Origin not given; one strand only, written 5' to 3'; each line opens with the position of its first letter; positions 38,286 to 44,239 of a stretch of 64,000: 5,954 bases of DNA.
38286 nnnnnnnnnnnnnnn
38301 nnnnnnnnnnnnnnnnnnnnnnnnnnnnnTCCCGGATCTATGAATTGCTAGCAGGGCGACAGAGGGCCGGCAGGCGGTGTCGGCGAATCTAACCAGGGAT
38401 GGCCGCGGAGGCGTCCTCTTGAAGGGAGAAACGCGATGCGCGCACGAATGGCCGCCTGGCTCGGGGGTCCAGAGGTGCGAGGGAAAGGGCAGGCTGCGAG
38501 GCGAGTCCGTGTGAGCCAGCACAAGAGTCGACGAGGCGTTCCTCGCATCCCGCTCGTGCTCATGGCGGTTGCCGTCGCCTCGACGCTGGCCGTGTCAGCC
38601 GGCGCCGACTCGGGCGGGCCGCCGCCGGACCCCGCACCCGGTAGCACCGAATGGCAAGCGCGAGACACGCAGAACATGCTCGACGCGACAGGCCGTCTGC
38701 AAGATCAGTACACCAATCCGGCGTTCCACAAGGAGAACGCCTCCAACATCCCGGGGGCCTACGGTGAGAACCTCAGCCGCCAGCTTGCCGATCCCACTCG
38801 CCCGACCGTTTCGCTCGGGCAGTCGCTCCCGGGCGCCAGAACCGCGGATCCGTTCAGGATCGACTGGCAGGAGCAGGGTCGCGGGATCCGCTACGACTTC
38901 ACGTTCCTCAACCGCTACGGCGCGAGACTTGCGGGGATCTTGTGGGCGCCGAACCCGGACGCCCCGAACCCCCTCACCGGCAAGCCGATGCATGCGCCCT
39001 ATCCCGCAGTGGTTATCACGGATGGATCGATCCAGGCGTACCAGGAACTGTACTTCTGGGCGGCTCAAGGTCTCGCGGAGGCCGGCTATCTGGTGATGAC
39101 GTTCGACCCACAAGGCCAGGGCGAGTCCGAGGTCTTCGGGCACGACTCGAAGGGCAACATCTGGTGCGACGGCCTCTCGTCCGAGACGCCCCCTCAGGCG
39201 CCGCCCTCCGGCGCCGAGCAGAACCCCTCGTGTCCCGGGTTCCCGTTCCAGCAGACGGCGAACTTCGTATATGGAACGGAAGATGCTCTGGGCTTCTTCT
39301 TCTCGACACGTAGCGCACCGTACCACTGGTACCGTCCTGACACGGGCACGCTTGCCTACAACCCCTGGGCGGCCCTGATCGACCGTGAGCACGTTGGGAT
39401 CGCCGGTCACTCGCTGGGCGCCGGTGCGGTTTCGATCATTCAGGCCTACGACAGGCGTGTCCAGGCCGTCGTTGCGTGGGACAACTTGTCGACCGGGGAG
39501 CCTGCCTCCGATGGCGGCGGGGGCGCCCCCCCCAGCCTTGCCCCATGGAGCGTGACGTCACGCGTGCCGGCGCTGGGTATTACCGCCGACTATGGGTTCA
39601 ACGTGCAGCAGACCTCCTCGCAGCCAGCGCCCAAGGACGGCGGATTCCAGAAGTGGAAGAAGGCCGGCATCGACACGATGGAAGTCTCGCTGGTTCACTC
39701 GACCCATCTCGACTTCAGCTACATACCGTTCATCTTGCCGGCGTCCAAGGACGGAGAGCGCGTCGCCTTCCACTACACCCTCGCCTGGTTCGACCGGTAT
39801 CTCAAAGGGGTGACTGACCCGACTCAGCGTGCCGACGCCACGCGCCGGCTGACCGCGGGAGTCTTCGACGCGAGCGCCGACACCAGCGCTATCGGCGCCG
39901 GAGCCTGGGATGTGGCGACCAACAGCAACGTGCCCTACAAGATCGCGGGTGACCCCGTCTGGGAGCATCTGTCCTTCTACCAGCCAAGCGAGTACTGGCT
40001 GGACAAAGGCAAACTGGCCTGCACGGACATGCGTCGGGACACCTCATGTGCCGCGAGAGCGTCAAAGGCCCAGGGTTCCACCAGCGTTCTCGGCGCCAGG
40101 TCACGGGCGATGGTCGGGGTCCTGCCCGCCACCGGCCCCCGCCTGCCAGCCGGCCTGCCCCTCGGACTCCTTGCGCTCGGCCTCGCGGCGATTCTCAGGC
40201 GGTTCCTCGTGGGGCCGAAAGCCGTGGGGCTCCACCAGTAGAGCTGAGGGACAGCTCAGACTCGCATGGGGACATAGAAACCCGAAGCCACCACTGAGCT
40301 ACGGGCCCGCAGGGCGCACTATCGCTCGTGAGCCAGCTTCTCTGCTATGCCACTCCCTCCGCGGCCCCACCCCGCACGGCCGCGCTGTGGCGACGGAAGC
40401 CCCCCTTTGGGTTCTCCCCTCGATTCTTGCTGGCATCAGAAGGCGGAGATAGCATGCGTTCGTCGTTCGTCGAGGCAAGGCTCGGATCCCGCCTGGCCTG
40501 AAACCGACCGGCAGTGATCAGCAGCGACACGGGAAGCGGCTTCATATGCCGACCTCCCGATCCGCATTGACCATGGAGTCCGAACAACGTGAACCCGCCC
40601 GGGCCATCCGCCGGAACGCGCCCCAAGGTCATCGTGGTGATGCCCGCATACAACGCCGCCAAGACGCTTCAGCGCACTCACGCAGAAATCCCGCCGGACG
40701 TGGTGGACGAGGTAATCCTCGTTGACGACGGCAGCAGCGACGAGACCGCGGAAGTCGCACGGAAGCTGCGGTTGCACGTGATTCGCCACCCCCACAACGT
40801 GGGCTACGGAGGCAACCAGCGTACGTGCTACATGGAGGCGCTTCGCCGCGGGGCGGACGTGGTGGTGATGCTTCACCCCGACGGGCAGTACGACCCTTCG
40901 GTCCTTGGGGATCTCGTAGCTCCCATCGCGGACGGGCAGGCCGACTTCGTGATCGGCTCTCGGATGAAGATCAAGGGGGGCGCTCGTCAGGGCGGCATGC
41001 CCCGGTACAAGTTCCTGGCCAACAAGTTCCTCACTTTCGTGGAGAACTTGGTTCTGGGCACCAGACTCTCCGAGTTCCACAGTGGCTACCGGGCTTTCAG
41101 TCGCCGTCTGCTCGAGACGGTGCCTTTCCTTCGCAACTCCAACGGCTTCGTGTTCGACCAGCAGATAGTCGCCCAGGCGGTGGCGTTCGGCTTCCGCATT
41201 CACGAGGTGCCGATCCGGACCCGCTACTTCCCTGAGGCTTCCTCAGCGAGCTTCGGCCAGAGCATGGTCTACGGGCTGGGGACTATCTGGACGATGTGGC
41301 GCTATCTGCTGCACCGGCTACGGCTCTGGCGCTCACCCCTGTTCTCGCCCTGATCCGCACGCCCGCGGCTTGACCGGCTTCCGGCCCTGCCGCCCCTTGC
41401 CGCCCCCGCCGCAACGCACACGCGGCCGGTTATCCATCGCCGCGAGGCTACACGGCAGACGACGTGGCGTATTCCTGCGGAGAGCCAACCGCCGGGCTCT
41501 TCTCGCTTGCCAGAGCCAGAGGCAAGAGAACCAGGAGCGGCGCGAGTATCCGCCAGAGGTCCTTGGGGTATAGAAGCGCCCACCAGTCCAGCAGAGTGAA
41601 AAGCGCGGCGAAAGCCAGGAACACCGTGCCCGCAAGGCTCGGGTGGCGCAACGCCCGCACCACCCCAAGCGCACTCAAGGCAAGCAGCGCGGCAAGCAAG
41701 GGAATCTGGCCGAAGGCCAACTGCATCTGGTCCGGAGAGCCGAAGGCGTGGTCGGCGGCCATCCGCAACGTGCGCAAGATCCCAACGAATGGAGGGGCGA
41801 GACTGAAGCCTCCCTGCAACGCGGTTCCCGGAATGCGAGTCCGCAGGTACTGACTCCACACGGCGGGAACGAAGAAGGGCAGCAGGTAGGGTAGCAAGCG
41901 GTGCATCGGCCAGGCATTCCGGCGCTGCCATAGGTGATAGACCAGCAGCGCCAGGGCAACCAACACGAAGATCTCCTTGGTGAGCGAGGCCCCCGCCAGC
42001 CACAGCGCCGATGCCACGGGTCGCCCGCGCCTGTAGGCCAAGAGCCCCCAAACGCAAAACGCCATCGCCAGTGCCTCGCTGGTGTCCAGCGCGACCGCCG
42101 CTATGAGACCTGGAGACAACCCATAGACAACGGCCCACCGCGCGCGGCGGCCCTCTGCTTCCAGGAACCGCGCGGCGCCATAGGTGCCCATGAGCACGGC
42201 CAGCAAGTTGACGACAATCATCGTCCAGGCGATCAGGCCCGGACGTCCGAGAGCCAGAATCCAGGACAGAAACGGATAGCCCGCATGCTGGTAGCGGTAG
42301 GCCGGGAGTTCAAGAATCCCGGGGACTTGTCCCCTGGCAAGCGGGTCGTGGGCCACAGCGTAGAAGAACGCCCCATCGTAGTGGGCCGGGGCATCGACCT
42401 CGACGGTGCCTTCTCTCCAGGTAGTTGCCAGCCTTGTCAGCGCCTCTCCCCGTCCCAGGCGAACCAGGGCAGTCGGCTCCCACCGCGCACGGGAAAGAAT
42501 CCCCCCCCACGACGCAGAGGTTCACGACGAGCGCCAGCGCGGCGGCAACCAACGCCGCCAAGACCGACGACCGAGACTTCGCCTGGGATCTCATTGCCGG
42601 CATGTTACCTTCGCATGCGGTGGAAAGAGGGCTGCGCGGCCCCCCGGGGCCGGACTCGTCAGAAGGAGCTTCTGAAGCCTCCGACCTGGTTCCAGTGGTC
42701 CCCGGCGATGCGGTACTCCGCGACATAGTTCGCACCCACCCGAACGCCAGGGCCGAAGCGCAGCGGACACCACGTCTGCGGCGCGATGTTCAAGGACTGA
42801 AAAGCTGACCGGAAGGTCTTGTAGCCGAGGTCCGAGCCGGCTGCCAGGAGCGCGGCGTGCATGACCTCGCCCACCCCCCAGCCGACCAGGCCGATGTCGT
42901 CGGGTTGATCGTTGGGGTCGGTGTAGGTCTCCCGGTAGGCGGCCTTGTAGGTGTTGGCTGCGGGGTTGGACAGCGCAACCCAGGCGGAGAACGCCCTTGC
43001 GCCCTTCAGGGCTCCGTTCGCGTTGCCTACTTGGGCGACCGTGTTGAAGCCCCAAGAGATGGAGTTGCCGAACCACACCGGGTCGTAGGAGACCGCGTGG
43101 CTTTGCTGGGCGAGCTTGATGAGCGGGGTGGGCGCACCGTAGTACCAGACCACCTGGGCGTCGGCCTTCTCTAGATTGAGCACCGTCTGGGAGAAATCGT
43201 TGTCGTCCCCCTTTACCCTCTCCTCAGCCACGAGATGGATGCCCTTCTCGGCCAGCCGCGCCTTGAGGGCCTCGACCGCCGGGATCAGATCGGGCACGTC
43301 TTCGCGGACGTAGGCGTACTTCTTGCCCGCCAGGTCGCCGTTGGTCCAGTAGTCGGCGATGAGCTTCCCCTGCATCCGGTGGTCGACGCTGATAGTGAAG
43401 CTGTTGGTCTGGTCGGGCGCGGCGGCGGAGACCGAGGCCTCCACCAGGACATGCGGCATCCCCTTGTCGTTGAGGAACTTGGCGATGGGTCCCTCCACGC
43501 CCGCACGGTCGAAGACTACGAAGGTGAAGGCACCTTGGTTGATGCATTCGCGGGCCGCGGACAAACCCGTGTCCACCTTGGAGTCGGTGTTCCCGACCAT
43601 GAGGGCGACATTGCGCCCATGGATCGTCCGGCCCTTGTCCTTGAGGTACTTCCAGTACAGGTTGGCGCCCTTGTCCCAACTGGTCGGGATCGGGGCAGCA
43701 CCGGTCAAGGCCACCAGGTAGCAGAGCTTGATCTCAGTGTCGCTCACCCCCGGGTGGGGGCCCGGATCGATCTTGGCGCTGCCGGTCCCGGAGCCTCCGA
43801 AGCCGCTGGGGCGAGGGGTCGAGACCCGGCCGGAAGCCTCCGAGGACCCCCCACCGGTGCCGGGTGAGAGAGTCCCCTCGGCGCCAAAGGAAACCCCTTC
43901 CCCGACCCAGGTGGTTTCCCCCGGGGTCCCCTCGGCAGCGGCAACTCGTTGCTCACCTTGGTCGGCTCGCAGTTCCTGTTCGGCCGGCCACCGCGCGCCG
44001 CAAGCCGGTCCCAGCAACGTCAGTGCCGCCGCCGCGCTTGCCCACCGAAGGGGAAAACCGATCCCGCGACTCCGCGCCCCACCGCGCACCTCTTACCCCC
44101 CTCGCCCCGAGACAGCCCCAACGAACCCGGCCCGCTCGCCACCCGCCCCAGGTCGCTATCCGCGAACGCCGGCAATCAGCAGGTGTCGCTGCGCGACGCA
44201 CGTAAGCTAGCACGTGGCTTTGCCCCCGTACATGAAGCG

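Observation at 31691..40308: tRNA-Met(CAT) with two successive degenerate 5'-half copies upstream: likely tandem, integrase-less islets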

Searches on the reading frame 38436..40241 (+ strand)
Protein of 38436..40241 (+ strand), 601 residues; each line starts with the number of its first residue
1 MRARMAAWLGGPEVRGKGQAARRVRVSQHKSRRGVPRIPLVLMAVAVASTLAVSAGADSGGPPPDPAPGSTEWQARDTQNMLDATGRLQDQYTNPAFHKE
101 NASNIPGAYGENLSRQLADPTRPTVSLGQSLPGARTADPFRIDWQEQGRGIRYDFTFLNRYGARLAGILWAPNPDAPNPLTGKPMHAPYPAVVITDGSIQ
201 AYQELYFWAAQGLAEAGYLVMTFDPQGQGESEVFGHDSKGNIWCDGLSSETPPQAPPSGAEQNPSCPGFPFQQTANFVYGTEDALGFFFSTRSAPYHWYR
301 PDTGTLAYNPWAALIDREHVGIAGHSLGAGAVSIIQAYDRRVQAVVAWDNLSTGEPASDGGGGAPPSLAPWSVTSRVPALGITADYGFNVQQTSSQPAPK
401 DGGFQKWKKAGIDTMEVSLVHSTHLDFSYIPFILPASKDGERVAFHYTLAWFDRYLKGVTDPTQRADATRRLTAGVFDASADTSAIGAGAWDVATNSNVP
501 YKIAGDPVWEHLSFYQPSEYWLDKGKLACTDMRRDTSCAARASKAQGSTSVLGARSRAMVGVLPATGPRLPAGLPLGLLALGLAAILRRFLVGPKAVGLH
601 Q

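Call 8: search_protein_families(library=pfam, proteins=[window:38436-40241:+], max_evalue=0.01)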
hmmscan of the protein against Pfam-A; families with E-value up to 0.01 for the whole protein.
window:38436-40241:+ (601 aa): 1 family
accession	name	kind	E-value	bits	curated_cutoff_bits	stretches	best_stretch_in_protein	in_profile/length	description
PF12146.15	Hydrolase_4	-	0.0023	17.7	27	0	191-236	6-48/239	Serine aminopeptidase, S33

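Call 48: find_homologous_proteins(query=window:38436-40241:+, max_evalue=1e-10)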
Query window:38436-40241:+ (601 aa): 946 proteins with E <= 1e-10 among 8000 candidates; the best 120 are listed.
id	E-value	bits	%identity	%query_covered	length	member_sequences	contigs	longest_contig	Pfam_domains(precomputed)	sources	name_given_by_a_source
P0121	0.0e+0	1389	100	100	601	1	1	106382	-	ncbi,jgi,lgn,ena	ncbi:MAG: hypothetical protein WDA71_01420 [Actinomycetota bacterium]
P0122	4.8e-186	638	59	83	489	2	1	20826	-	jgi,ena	-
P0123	2.5e-185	636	59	83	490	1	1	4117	-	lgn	-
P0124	3.4e-176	606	60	79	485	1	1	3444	-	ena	-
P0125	2.6e-123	431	49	78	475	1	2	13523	PF12146.16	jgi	jgi:dienelactone hydrolase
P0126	3.8e-122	427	48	78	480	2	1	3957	-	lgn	-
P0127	4.8e-122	427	46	84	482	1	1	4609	-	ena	-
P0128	1.8e-121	425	48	79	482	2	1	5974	-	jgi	jgi:dienelactone hydrolase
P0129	1.3e-120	422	49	77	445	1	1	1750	PF12740.15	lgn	-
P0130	1.5e-118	415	48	79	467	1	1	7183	PF12740.15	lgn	-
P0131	5.6e-118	413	47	83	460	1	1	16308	PF12740.15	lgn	-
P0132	1.4e-117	412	49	76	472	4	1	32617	-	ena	-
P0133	2.0e-116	408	48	83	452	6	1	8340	-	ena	-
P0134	3.2e-116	408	48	76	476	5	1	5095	-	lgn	-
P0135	3.4e-116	408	47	78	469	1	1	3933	-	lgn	-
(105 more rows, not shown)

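Call 49: find_encoding_contigs(protein=P0122, flank=10000, max_places=4)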
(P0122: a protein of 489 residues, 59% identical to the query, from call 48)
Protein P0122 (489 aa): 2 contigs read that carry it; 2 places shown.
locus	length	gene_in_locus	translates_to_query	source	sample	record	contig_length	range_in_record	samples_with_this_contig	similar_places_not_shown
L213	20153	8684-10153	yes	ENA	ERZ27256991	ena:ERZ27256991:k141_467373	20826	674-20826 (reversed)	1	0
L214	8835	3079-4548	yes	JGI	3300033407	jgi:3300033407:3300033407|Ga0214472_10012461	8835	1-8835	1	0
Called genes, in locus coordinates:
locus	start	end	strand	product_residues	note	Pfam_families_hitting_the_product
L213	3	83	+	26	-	?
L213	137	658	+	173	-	PF13302:Acetyltransf_3, PF13420:Acetyltransf_4, PF00583:Acetyltransf_1, PF13523:Acetyltransf_8, PF13508:Acetyltransf_7 (weak)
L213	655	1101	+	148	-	PF10722:YbjN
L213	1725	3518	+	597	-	-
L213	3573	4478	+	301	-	PF01619:Pro_dh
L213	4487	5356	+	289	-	PF03807:F420_oxidored, PF14748:P5CR_dimer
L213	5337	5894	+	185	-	PF13302:Acetyltransf_3, PF13420:Acetyltransf_4 (weak), PF00583:Acetyltransf_1, PF13673:Acetyltransf_10, PF13508:Acetyltransf_7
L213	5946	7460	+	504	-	PF00171:Aldedh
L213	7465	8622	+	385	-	PF00850:Hist_deacetyl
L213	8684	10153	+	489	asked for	-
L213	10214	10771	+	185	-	-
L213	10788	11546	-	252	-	PF13185:GAF_2, PF03861:ANTAR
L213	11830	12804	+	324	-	PF03704:BTAD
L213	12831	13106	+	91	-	-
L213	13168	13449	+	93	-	-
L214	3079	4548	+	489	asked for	-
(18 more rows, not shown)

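Call 50: find_encoding_contigs(protein=P0121, flank=10000, max_places=10)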
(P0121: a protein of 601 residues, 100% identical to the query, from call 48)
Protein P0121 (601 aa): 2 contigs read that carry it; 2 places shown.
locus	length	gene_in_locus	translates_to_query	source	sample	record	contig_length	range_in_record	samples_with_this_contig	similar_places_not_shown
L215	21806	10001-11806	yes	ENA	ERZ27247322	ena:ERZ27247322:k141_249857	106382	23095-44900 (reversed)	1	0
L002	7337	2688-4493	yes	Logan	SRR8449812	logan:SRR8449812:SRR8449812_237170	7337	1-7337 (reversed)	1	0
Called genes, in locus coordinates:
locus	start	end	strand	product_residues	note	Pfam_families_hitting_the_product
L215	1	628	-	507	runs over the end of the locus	PF00278:Orn_DAP_Arg_deC (weak), PF02784:Orn_Arg_deC_N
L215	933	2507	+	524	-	PF00989:PAS, PF08448:PAS_4, PF13426:PAS_9, PF08447:PAS_3, PF00989:PAS, PF08448:PAS_4, PF13188:PAS_8, PF13426:PAS_9, +5 more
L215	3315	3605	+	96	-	PF08681:TacA1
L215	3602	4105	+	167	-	PF00583:Acetyltransf_1, PF13673:Acetyltransf_10, PF13508:Acetyltransf_7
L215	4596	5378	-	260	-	PF12730:ABC2_membrane_4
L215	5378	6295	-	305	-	PF00005:ABC_tran, PF13304:AAA_21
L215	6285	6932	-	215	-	PF00440:TetR_N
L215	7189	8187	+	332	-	PF02661:Fic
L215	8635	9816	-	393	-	PF14361:RsbRD_N, PF17853:GGDEF_2, PF13556:HTH_30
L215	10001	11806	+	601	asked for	-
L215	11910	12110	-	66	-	-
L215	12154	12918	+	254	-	PF00535:Glycos_transf_2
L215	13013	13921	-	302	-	-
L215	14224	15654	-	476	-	PF13458:Peripla_BP_6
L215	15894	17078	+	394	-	PF03577:Peptidase_C69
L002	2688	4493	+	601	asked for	-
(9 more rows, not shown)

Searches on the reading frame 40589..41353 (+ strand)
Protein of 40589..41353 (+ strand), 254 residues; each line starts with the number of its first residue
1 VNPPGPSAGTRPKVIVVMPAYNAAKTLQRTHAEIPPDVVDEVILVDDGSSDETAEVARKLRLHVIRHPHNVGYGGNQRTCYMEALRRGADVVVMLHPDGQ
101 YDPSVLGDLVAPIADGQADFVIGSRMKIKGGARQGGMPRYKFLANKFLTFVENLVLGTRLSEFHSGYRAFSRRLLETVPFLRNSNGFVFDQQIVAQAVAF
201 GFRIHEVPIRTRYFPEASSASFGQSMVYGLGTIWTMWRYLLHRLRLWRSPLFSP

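Call 11: search_protein_families(library=pfam, proteins=[window:40589-41353:+], max_evalue=0.01)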
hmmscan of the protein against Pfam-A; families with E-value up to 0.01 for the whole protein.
window:40589-41353:+ (254 aa): 2 families
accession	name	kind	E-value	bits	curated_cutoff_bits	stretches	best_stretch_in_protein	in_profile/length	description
PF00535.33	Glycos_transf_2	-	1.8e-26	93.5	23.3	1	16-177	2-166/168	Glycosyl transferase family 2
PF13641.12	Glyco_tranf_2_3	-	0.00018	22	27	1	12-123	1-121/230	Glycosyltransferase like family 2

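Call 12: find_encoding_contigs(protein=window:40589-41353:+, flank=10000, max_places=6)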
Protein window:40589-41353:+ (254 aa): 2 contigs read that carry it; 2 places shown.
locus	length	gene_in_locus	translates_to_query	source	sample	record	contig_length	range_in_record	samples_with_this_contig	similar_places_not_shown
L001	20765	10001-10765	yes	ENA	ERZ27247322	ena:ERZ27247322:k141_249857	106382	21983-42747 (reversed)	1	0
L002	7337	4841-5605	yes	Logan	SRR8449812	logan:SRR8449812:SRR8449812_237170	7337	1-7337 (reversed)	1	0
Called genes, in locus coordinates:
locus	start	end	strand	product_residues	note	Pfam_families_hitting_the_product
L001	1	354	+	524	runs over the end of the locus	PF00989:PAS, PF08448:PAS_4, PF13426:PAS_9, PF08447:PAS_3, PF00989:PAS, PF08448:PAS_4, PF13188:PAS_8, PF13426:PAS_9, +5 more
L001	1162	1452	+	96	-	PF08681:TacA1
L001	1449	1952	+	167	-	PF00583:Acetyltransf_1, PF13673:Acetyltransf_10, PF13508:Acetyltransf_7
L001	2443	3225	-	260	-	PF12730:ABC2_membrane_4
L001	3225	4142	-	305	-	PF00005:ABC_tran, PF13304:AAA_21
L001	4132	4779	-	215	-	PF00440:TetR_N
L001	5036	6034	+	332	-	PF02661:Fic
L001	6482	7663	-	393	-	PF14361:RsbRD_N, PF17853:GGDEF_2, PF13556:HTH_30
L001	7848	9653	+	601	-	-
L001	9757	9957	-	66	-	-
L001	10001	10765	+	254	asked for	PF00535:Glycos_transf_2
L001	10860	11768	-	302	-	-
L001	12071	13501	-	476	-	PF13458:Peripla_BP_6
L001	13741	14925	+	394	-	PF03577:Peptidase_C69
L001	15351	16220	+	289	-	-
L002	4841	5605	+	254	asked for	PF00535:Glycos_transf_2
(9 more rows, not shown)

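Call 14: find_related_loci(query=window:40589-41353:+, collection=genome_contigs, flank=10000)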
Query window:40589-41353:+ (254 aa) in genome_contigs; peptide patterns used: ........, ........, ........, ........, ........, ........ (x = any residue, [..] = any of these).
600 stretches matched a pattern (row limit reached: there are more); 571 encode a relative of the query (tblastn E <= 1e-3); the best 80 are kept; 80 distinct loci.
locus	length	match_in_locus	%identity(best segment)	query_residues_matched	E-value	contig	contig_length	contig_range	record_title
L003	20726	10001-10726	71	12-253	1e-110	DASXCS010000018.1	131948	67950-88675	MAG TPA_asm: Solirubrobacteraceae bacterium isolate SMAG_U5066 k141_3843895, whole genome shotgun sequence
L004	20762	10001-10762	62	1-253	7e-109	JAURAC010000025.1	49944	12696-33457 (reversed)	MAG: Candidatus Subterrananammoxibius californiae isolate Bin_309 NODE_25_length_49944_cov_21.536972, whole genome shotg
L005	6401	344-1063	68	13-252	2e-108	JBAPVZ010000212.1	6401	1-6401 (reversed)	MAG: Candidatus Dormiibacterota bacterium isolate MFD01297_ilm_asm_bin15 k127_299886, whole genome shotgun sequence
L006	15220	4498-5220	68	12-252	2e-108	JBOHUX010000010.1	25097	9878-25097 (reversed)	MAG: Candidatus Dormibacteraceae bacterium isolate SE1509_metabat2.bin.7 NODE_239_length_25097_cov_1.435803, whole genom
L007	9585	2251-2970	65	13-252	7e-108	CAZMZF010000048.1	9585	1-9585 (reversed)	MAG TPA_asm: uncultured Ignavibacteria bacterium isolate binchicken_co376_191 genome assembly, contig: NODE_8562_length_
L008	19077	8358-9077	64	13-252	2e-107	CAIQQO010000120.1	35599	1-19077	uncultured bacterium isolate LJ_bin-0733 genome assembly, contig: bin-0733:120/497, whole genome shotgun sequence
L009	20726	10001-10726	69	13-254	1e-107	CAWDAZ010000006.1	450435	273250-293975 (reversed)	MAG: uncultured Solirubrobacterales bacterium isolate MFD01872.bin.1.198 genome assembly, contig: contig_82090, whole ge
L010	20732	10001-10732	63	11-254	1e-107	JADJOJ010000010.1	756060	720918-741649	MAG: Candidatus Leptofilum gracile isolate Fred_BAT3C.445 tig00351446-10-7531420, whole genome shotgun sequence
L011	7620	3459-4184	62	13-254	9e-108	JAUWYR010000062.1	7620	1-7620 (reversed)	MAG: Candidatus Zixiibacteriota bacterium isolate CSMAG_2715 CSMAG_2715_k141_454557_length_7620_cov_13.9235, whole genom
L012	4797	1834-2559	64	13-254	1e-107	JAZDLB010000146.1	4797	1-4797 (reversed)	MAG: Candidatus Zixiibacteriota bacterium isolate MEGAHIT-group-0.565 k141_14171457, whole genome shotgun sequence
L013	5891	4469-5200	64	11-254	3e-107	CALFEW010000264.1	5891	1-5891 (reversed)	MAG TPA_asm: uncultured Chloroflexi bacterium isolate SRR5576001_bin.34_CONCOCT_v1.1_MAG genome assembly, contig: ERZ795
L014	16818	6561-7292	61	11-254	6e-107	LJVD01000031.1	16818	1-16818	MAG: candidate division Zixibacteria bacterium SM1_73 WOR1_30_36_3069, whole genome shotgun sequence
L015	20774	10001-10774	65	5-254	4e-107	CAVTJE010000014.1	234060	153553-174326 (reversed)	MAG: uncultured Solirubrobacterales bacterium isolate MFD05841.bin.2.27 genome assembly, contig: contig_3292, whole geno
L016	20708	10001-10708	69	13-248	5e-107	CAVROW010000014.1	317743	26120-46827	MAG: uncultured Solirubrobacterales bacterium isolate MFD09603.bin.2.196 genome assembly, contig: contig_9357, whole gen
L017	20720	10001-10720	65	13-252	2e-106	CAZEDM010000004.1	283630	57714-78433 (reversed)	MAG TPA_asm: uncultured Ignavibacteria bacterium isolate SRP323688_co1_186 genome assembly, contig: NODE_55_length_28363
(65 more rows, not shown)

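Call 64: find_homologous_proteins(query=window:40589-41353:+, max_evalue=1e-60)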
Query window:40589-41353:+ (254 aa): 7786 proteins with E <= 1e-60 among 8000 candidates; the best 120 are listed.
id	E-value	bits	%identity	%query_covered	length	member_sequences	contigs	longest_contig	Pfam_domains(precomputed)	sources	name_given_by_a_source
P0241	1.9e-169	580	100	100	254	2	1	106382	PF00535.33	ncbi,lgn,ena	ncbi:MAG: glycosyltransferase family 2 protein [Actinomycetota bacterium]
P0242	8.5e-111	388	71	94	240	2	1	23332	PF00535.33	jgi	jgi:glycosyltransferase involved in cell wall biosynthesis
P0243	3.0e-110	386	71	94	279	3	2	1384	PF00535.33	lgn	-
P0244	5.9e-110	385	68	99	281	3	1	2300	PF13641.13,PF00535.33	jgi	jgi:glycosyltransferase involved in cell wall biosynthesis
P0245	6.7e-110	385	69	98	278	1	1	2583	PF00535.33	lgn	-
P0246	1.9e-109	383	71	95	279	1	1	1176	PF00535.33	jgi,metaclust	metaclust:\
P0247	6.4e-109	381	70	94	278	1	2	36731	PF00535.33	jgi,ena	-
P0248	1.3e-108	380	68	99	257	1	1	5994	PF00535.33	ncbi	-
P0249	4.2e-108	379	72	94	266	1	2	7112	PF00535.33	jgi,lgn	jgi:glycosyltransferase involved in cell wall biosynthesis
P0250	7.6e-108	378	67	97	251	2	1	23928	PF00535.33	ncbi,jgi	-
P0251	8.7e-108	378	72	94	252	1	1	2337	PF00535.33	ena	-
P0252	1.0e-107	377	67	98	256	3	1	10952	PF00535.33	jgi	jgi:glycosyltransferase involved in cell wall biosynthesis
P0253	2.5e-107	376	69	95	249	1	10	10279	PF13641.13,PF00535.33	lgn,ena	-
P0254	5.2e-107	375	67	98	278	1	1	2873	PF13641.13,PF00535.33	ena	-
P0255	7.5e-107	375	70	94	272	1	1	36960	PF00535.33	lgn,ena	-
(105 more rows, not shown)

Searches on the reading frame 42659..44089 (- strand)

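Call 11: search_protein_families(library=pfam, proteins=[window:42659-44089:-], max_evalue=0.01)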
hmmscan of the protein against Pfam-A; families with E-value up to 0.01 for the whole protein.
window:42659-44089:- (476 aa): 1 family
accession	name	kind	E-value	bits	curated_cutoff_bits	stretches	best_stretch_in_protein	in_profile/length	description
PF13458.12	Peripla_BP_6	-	2e-31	110.4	31.7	1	119-434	1-312/343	Periplasmic binding protein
